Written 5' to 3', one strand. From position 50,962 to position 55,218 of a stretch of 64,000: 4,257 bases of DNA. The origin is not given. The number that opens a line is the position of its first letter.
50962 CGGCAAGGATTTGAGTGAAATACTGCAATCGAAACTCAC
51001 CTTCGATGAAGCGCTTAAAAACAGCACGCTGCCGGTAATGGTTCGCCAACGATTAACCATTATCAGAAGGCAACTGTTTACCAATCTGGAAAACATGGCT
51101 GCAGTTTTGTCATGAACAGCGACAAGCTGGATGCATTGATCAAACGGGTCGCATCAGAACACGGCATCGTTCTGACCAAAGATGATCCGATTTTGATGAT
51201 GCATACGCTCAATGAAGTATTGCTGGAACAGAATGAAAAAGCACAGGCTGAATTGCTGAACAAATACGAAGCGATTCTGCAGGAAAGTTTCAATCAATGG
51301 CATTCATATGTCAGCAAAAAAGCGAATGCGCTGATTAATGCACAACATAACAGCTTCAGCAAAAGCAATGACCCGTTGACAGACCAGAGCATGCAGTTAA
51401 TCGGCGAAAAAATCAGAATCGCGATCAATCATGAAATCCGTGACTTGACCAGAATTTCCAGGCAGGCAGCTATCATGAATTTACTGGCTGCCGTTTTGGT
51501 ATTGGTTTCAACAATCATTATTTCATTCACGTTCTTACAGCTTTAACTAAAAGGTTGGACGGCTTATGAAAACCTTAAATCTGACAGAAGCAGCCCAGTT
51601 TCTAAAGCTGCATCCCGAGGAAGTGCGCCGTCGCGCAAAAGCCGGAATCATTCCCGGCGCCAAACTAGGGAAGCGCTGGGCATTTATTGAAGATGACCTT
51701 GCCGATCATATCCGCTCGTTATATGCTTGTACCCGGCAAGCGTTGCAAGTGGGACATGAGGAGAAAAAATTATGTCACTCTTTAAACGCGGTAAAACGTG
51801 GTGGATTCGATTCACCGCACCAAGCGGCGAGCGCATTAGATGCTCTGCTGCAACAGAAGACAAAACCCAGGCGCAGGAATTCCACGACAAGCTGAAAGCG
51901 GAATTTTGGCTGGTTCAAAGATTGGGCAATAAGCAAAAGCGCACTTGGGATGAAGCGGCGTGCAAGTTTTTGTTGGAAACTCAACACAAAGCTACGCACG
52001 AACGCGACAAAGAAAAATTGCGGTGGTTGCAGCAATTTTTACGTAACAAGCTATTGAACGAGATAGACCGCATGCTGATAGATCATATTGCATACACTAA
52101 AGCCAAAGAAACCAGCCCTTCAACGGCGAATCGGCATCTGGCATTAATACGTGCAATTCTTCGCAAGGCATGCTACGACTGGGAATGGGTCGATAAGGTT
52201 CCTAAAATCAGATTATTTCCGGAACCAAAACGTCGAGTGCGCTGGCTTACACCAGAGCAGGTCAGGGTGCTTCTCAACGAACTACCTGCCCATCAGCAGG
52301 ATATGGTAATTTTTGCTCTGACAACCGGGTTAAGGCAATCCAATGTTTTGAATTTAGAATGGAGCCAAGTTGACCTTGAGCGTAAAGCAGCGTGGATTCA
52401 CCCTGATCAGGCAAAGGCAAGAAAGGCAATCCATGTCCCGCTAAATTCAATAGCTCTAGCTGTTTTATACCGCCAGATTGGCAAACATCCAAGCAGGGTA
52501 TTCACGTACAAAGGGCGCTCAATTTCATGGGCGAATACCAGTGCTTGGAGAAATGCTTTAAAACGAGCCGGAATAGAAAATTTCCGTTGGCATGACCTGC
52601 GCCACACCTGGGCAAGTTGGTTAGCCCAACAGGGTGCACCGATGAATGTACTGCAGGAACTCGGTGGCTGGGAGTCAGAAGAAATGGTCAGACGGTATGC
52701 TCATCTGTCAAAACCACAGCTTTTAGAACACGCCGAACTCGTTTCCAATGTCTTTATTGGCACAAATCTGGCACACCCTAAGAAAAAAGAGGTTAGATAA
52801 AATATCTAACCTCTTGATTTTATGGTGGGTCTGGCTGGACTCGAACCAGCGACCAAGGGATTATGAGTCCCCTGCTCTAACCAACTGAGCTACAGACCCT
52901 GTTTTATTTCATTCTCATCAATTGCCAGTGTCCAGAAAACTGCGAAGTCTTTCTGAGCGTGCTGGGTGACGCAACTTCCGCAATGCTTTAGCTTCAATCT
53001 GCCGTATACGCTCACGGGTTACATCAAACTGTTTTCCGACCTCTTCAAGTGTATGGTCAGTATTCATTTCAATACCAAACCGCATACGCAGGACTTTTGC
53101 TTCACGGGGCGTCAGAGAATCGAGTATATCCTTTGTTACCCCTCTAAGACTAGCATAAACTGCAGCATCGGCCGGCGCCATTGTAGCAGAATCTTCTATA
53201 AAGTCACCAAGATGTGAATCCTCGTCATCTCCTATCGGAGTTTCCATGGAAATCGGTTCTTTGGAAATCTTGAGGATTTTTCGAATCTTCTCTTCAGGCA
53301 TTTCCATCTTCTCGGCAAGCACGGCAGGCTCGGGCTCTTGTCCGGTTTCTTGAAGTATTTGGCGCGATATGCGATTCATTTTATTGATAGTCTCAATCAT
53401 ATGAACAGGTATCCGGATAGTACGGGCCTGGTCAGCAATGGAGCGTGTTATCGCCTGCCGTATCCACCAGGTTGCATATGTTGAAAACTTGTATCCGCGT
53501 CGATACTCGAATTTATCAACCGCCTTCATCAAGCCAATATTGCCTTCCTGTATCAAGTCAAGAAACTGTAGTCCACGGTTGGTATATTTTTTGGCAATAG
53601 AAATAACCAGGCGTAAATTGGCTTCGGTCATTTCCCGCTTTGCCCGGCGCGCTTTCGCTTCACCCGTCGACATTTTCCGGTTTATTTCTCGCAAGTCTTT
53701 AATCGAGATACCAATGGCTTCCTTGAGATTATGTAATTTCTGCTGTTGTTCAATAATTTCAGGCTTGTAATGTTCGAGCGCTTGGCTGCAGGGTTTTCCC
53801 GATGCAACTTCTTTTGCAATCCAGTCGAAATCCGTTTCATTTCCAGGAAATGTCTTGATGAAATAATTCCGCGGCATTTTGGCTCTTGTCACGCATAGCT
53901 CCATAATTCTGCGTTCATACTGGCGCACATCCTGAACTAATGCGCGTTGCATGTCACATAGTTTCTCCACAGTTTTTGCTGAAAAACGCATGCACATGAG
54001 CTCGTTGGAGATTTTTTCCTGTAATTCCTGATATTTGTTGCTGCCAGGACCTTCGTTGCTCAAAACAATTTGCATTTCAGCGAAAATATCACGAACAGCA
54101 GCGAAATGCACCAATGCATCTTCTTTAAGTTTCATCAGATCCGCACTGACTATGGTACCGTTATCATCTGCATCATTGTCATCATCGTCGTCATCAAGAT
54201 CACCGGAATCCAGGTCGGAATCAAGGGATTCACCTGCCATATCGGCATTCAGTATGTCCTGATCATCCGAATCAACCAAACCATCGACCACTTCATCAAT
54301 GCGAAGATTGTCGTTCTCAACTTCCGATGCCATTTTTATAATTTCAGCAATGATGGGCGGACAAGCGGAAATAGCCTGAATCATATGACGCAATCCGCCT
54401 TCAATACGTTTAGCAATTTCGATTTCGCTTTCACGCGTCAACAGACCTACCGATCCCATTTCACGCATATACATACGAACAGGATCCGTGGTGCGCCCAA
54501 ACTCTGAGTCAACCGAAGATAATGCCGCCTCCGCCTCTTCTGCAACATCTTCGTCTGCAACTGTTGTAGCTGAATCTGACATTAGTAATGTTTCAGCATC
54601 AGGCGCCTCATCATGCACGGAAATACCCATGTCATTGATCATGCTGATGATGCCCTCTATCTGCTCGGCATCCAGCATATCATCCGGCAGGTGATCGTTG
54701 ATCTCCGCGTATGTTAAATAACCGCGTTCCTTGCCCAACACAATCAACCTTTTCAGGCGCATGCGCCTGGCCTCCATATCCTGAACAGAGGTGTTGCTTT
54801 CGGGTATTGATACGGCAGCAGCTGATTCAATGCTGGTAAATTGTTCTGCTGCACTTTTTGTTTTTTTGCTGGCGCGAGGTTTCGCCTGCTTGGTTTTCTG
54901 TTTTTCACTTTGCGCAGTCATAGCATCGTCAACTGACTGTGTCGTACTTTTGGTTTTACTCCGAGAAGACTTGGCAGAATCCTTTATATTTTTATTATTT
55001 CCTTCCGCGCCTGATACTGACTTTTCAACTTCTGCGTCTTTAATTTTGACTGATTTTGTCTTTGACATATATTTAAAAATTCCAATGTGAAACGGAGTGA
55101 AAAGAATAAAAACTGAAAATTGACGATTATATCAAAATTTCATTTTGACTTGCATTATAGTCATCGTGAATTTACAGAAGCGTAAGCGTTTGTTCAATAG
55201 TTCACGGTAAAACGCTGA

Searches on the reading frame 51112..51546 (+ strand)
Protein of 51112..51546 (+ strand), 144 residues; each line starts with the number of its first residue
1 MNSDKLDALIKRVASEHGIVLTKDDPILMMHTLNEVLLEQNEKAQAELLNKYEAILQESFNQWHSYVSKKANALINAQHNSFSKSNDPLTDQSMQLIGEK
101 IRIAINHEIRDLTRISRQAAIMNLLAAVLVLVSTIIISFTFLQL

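Call 76: search_protein_families(library=pfam, proteins=[window:51112-51546:+], max_evalue=0.0001)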
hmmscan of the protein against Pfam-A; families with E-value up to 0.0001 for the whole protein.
window:51112-51546:+ (144 aa): 1 family
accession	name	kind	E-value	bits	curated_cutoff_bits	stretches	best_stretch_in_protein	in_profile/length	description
PF11657.13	Activator-TraM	-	8.6e-19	68.3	24.4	1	3-135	1-136/142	Transcriptional activator TraM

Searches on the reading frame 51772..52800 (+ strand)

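Call 76: search_protein_families(library=pfam, proteins=[window:51772-52800:+], max_evalue=0.0001)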
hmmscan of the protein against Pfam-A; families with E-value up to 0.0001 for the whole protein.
window:51772-52800:+ (342 aa): 1 family
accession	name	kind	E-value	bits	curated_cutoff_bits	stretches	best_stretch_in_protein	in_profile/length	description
PF00589.27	Phage_integrase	-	1.4e-33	116.5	27.1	1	158-314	2-170/172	Phage integrase family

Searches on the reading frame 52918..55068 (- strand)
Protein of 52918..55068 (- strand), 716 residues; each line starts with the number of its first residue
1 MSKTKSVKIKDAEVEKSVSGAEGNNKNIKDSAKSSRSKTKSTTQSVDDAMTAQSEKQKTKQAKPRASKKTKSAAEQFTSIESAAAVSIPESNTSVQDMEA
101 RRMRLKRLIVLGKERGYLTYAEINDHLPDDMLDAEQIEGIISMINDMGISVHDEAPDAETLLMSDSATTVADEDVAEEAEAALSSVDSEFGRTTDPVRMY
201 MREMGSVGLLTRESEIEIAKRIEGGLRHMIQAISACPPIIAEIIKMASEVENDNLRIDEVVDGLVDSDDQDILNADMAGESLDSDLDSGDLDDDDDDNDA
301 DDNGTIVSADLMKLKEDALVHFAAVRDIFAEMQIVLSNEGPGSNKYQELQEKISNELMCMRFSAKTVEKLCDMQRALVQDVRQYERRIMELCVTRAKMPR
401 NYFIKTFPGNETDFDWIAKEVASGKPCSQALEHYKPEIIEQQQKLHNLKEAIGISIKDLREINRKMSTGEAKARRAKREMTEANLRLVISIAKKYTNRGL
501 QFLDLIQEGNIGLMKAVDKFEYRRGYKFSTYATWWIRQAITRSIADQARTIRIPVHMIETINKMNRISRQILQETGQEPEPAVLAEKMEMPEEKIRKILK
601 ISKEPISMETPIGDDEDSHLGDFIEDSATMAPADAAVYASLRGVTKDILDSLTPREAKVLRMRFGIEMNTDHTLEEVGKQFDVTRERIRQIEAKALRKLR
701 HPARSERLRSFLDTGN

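Call 58: search_protein_families(library=pfam, proteins=[window:52918-55068:-], max_evalue=0.00001)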
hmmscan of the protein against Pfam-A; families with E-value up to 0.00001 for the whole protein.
window:52918-55068:- (716 aa): 6 families
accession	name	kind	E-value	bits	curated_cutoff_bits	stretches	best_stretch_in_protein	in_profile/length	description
PF04546.19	Sigma70_ner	-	3.5e-60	204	29.7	1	236-448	1-209/210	Sigma-70, non-essential region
PF03979.19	Sigma70_r1_1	-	2.2e-29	101.7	22.5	1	101-178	3-79/81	Sigma-70 factor, region 1.1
PF04539.22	Sigma70_r3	-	3.4e-25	88.4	25.3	1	559-635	1-77/78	Sigma-70 region 3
PF04542.20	Sigma70_r2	-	4.3e-23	81.3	24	1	482-550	3-71/71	Sigma-70 region 2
PF04545.22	Sigma70_r4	-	3e-20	71.9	24.1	1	649-701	2-50/50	Sigma-70, region 4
PF00140.25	Sigma70_r1_2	-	1.2e-11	44.8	22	1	195-225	1-31/34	Sigma-70 factor, region 1.2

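Call 77: list_cluster_members(proteins=[window:52921-55068:-, window:5469-8654:-, P0001])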
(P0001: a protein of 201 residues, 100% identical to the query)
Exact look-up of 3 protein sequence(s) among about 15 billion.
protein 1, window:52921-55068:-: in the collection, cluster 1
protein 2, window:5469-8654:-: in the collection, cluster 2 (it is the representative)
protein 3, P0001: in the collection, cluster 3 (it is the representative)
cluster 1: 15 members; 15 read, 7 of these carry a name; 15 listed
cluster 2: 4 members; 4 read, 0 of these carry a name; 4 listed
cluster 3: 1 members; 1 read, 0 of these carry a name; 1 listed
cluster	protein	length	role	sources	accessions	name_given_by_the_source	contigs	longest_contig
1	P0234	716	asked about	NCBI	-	-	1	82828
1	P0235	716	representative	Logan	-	-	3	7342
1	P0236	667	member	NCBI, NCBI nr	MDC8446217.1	MAG: RNA polymerase sigma factor RpoD [Nitrosomonas sp.] | RNA polymerase sigma factor RpoD [Nitrosomonas sp.]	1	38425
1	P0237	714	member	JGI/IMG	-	RNA polymerase primary sigma factor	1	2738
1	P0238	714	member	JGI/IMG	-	RNA polymerase primary sigma factor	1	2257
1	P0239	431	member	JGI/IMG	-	RNA polymerase primary sigma factor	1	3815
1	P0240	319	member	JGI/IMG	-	RNA polymerase primary sigma factor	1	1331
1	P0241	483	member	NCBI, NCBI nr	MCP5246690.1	MAG: RNA polymerase sigma factor RpoD, partial [Burkholderiales bacterium] | RNA polymerase sigma factor RpoD [Burkholderiales bacterium]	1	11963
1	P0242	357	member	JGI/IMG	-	RNA polymerase primary sigma factor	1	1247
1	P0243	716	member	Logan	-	-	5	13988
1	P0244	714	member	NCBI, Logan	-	-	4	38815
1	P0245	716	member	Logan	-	-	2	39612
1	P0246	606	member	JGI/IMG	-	-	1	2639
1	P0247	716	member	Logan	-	-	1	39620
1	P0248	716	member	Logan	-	-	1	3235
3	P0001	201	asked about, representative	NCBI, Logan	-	-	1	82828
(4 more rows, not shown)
